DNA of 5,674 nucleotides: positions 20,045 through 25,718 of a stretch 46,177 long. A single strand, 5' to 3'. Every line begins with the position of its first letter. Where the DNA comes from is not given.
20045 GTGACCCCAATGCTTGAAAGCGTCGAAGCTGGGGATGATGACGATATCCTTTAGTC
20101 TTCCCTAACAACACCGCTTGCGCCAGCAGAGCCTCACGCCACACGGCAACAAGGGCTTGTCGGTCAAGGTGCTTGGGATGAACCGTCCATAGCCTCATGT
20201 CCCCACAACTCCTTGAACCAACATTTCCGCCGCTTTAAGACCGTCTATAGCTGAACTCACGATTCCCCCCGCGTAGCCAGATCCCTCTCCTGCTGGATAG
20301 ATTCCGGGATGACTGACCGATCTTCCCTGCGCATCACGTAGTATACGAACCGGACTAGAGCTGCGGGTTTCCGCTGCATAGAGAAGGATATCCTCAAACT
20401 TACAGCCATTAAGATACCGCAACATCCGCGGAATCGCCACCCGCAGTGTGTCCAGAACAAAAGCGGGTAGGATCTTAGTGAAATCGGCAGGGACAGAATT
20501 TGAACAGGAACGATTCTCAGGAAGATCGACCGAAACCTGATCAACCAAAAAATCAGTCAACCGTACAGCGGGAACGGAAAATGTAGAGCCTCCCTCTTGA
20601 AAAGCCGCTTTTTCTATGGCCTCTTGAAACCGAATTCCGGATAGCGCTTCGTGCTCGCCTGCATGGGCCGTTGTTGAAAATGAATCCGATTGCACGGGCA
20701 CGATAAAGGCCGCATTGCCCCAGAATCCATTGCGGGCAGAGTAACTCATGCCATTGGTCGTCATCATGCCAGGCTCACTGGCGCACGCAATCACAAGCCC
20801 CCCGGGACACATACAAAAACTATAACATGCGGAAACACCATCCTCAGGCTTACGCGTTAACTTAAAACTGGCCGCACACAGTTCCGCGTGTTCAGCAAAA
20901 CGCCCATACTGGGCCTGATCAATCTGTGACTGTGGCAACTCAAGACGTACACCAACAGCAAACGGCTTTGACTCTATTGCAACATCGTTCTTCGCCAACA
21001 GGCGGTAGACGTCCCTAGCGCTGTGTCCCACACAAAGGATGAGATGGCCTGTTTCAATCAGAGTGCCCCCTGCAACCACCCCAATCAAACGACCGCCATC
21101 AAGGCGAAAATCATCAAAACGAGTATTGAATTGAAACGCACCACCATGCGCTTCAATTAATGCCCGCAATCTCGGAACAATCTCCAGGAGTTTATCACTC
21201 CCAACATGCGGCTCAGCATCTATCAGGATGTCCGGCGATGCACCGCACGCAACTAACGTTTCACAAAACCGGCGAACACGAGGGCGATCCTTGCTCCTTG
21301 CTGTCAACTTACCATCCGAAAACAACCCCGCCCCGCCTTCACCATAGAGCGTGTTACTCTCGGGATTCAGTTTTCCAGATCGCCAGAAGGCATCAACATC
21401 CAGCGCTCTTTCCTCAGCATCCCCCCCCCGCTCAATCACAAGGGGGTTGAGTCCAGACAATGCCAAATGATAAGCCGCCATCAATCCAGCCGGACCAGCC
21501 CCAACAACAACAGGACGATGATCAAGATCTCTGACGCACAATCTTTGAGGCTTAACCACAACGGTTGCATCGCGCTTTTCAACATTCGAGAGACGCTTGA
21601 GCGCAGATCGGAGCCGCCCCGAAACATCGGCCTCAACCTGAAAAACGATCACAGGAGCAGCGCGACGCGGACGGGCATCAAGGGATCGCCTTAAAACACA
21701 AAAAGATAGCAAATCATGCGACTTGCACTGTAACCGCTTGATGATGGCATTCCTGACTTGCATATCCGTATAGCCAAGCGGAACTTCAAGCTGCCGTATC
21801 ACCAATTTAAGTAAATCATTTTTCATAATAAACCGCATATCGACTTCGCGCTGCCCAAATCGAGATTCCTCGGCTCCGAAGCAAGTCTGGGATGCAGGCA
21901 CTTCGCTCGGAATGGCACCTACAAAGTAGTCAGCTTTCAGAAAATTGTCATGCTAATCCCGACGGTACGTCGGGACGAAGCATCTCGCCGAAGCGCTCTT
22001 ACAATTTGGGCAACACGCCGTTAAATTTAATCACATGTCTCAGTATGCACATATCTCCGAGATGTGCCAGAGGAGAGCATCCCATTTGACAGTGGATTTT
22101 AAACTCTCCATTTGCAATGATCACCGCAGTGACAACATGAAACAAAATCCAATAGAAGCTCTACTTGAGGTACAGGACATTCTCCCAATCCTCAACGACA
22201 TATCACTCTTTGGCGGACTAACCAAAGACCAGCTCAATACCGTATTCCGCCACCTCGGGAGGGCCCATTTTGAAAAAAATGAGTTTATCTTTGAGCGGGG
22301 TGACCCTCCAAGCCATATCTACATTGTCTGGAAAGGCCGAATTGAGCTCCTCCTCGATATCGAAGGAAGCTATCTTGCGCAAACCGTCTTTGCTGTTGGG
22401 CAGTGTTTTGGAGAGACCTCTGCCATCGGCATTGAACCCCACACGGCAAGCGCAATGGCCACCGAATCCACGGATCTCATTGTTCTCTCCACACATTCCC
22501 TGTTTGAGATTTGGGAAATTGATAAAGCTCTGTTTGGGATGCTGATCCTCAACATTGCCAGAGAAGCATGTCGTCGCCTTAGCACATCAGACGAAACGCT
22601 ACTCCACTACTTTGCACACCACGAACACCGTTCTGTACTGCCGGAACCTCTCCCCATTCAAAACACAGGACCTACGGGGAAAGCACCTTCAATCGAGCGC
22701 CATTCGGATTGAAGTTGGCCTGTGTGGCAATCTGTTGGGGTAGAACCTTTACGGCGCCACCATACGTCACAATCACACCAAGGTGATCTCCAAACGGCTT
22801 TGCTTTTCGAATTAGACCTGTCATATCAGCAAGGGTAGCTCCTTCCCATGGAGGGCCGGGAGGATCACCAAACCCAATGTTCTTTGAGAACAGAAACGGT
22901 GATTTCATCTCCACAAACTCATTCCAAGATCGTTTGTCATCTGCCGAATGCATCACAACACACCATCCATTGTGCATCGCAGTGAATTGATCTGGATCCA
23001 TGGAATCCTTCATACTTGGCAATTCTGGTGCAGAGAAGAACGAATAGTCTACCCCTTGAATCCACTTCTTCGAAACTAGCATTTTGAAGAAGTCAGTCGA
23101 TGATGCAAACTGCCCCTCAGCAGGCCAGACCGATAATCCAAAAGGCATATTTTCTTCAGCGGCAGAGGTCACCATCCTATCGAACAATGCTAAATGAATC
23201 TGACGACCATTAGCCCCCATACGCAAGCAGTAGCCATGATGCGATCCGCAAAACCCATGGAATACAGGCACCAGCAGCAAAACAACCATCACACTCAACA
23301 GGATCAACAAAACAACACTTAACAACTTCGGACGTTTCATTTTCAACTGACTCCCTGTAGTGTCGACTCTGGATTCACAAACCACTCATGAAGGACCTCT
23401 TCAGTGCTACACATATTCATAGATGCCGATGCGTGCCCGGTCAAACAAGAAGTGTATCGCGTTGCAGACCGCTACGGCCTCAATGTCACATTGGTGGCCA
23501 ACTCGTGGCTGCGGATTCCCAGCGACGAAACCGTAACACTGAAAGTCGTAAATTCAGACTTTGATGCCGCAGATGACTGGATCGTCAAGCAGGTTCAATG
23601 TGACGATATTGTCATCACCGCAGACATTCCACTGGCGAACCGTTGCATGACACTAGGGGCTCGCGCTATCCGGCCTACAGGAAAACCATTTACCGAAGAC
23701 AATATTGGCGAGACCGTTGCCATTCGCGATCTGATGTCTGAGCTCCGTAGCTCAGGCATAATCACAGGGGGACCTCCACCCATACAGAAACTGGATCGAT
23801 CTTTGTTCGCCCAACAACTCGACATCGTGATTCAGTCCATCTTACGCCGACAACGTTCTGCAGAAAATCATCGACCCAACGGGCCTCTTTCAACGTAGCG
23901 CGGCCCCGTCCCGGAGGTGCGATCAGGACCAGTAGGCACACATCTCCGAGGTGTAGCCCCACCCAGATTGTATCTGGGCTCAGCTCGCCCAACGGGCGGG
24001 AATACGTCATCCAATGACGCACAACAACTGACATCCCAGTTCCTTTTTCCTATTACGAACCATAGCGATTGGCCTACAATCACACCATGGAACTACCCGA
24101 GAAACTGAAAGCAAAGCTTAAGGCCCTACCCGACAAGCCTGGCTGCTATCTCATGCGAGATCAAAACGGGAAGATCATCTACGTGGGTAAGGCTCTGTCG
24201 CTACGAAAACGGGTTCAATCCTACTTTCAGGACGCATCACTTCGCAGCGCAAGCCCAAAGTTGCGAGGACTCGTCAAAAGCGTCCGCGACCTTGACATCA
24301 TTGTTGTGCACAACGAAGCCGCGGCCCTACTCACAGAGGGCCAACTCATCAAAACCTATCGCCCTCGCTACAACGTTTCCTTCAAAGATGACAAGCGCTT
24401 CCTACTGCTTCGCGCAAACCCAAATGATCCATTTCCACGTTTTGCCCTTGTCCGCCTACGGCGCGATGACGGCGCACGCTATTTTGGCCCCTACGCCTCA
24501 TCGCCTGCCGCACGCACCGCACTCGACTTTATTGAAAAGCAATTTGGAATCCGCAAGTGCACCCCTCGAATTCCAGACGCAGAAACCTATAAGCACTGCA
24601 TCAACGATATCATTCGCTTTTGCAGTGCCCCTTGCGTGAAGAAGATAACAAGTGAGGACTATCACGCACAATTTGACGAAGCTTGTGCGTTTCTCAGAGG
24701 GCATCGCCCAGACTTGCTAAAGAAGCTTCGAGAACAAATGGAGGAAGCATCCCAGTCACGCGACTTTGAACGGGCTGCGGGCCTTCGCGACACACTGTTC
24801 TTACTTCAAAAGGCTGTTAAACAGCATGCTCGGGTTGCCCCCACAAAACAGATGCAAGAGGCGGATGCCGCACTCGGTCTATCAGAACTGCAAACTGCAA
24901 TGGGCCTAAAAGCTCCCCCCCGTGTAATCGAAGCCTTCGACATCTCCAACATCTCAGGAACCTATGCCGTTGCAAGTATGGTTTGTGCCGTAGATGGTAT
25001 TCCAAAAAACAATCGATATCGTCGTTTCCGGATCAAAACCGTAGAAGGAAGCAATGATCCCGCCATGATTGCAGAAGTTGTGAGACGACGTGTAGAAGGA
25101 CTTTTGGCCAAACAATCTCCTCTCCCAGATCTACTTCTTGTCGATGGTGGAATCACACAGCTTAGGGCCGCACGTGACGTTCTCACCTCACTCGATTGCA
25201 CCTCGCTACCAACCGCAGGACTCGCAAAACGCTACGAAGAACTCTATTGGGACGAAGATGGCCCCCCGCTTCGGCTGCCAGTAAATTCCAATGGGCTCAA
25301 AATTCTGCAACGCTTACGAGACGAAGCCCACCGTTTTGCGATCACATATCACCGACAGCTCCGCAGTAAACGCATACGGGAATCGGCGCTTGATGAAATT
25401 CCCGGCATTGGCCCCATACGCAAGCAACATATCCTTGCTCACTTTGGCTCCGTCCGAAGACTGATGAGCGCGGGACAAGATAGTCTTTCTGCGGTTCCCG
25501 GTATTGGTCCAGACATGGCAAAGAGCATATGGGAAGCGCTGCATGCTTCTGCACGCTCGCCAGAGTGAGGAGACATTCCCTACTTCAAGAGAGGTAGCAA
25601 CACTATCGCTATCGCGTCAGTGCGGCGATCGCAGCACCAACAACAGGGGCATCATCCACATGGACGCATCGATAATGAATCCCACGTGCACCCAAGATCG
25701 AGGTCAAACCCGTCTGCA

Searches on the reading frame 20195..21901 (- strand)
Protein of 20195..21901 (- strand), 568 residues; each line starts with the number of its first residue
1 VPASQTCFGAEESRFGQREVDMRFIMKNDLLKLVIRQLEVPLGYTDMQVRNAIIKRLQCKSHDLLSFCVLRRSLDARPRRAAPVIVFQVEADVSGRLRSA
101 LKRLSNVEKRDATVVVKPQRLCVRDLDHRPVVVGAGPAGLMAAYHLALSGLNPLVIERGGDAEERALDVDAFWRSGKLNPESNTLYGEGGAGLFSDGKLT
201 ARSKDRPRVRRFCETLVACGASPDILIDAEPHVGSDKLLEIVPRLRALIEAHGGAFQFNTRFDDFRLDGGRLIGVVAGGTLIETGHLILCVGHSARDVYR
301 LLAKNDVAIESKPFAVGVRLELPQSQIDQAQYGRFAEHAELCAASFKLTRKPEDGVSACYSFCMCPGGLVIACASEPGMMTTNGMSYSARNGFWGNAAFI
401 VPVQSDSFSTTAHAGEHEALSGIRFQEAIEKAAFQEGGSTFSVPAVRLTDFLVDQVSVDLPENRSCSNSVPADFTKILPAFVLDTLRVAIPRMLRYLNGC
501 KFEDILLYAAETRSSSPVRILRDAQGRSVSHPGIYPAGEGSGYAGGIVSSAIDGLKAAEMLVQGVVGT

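Call 68: search_protein_families(library=pfam, proteins=[window:20195-21901:-], max_evalue=0.00001)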
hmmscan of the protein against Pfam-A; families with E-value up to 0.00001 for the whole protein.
window:20195-21901:- (568 aa): 3 families
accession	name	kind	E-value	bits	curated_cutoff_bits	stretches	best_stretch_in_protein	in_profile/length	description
PF21688.3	FAD-depend_C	-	1.3e-56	192.3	27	1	313-514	1-197/197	FAD-dependent protein, C-terminal domain-like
PF01266.30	DAO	-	1e-10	42.2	27.9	0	131-162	3-34/353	FAD dependent oxidoreductase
PF07992.20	Pyr_redox_2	-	5.9e-06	26.3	26.1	0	131-160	4-33/291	Pyridine nucleotide-disulphide oxidoreductase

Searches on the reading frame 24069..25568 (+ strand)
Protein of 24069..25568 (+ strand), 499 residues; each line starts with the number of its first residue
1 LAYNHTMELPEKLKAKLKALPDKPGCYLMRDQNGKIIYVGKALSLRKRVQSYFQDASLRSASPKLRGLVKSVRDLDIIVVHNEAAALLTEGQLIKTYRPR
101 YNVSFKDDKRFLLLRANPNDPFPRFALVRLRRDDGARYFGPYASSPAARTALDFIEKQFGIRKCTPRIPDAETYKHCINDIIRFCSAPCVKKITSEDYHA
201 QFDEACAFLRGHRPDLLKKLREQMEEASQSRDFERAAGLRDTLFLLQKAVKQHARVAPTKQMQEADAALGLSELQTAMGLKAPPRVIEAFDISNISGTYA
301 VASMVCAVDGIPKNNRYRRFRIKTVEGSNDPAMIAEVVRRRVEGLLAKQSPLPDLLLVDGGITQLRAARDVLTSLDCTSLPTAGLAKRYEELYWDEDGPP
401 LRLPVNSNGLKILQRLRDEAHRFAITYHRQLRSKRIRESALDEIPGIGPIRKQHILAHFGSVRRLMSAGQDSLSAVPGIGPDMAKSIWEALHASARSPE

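Call 68: search_protein_families(library=pfam, proteins=[window:24069-25568:+], max_evalue=0.00001)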
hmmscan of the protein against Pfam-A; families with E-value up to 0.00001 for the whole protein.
window:24069-25568:+ (499 aa): 6 families
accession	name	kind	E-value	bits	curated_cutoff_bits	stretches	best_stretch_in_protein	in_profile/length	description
PF08459.17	UvrC_RNaseH_dom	-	1.7e-48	164.9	22.3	1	275-425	1-159/159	UvrC RNAse H endonuclease domain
PF14520.12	HHH_5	-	4.6e-10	40.3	27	1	440-491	3-55/57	Helix-hairpin-helix domain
PF01541.30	GIY-YIG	-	3.4e-09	37.3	22.6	1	24-102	2-78/78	GIY-YIG catalytic domain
PF02151.25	UVR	-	4.2e-09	36.3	21.5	1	216-248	3-35/36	UvrB/uvrC motif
PF12826.13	HHH_2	-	2e-07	31.5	27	1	444-492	8-56/64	Helix-hairpin-helix motif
PF00633.29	HHH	-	2.4e-06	27.5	24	0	464-487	4-27/30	Helix-hairpin-helix motif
